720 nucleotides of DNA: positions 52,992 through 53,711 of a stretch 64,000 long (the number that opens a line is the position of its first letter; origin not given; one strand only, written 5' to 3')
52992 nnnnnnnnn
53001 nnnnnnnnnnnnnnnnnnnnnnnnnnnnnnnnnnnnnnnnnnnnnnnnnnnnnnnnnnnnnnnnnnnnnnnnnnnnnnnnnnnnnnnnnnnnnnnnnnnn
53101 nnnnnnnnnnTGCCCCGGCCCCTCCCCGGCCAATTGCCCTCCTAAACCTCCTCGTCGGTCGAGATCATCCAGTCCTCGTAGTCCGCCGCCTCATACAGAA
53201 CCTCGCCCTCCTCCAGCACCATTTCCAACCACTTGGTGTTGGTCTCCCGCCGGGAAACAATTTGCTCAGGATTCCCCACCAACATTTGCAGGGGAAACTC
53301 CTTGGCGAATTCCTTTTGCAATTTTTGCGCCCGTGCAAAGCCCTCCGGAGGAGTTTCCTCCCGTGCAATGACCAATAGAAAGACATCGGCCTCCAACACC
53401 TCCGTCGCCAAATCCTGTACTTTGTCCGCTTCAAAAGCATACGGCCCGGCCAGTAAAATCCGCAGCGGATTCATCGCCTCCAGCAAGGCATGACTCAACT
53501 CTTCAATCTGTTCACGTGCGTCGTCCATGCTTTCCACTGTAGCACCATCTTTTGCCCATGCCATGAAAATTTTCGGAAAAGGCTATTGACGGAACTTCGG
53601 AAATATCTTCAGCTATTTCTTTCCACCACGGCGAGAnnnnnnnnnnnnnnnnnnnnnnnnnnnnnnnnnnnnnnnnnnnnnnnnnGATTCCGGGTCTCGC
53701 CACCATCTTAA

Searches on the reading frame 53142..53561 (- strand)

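Call 9: search_protein_families(library=pfam, proteins=[window:53142-53561:-], max_evalue=1)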
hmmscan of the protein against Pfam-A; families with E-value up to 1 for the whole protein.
window:53142-53561:- (139 aa): 1 family
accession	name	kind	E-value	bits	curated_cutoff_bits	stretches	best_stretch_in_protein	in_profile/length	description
PF18454.7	Mtd_N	-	0.25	11.8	26.3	1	103-124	3-24/37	Major tropism determinant N-terminal domain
